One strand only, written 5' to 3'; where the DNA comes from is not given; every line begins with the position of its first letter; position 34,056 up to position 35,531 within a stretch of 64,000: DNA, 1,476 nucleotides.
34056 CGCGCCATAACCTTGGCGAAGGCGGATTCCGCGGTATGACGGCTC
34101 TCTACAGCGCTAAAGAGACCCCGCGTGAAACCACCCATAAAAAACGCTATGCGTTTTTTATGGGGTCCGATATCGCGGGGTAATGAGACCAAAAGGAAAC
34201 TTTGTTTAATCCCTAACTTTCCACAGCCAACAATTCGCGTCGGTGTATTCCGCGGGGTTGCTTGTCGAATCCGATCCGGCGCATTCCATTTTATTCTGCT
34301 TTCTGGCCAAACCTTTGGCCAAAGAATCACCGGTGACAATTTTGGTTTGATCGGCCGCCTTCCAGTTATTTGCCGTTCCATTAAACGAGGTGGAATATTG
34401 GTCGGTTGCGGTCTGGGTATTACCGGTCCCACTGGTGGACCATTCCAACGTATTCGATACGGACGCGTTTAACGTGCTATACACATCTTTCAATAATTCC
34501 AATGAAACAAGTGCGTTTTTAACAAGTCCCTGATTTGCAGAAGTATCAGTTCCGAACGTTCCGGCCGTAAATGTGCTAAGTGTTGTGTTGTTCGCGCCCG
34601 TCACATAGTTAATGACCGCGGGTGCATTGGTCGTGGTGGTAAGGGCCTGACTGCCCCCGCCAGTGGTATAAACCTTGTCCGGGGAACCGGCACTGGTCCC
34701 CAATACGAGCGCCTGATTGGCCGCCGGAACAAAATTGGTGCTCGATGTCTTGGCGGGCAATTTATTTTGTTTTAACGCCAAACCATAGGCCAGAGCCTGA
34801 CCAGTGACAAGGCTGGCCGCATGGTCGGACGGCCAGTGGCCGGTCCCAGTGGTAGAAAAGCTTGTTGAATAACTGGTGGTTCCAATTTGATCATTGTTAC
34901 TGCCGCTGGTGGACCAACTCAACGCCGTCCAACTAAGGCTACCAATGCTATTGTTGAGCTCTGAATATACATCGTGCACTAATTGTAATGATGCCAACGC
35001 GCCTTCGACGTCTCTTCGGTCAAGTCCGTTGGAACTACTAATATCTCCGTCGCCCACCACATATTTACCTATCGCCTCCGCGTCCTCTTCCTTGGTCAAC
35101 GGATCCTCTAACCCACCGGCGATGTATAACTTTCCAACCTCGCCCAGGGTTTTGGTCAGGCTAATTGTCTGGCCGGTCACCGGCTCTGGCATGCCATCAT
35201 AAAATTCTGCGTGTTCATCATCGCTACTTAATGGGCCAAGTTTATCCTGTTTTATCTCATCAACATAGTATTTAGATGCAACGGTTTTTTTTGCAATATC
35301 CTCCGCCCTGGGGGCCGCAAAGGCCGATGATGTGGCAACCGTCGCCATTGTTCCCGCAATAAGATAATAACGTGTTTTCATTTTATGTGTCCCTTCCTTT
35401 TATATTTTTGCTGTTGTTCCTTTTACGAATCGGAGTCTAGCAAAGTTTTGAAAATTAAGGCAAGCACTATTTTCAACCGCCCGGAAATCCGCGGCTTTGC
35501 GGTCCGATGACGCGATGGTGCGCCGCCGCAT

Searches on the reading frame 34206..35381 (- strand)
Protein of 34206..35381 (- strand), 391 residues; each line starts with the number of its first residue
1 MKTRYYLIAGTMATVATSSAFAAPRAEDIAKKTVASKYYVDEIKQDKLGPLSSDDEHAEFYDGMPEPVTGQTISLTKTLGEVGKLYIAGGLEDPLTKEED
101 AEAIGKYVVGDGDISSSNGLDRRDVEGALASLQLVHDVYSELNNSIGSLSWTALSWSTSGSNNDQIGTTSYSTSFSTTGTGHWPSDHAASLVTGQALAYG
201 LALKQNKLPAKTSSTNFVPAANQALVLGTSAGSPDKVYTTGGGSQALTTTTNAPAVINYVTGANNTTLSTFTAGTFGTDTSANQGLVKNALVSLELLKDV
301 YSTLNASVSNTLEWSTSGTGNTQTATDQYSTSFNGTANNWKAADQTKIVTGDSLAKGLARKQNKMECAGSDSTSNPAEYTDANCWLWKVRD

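Call 18: search_protein_families(library=pfam, proteins=[window:34206-35381:-], max_evalue=0.01)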
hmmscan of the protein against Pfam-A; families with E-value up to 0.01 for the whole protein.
window:34206-35381:- (391 aa): 0 families

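Call 57: search_protein_families(library=phrogs, proteins=[window:34206-35381:-], max_evalue=0.1)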
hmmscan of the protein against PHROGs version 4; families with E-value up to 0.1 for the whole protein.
window:34206-35381:- (391 aa): 1 family
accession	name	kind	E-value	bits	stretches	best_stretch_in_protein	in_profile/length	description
phrog_32228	-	unknown function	0.006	17.8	0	91-146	34-89/99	-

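Call 59: search_protein_families(library=ncbifam, proteins=[window:34206-35381:-], max_evalue=0.1)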
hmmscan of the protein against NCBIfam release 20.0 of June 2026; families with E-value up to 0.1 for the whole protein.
window:34206-35381:- (391 aa): 0 families
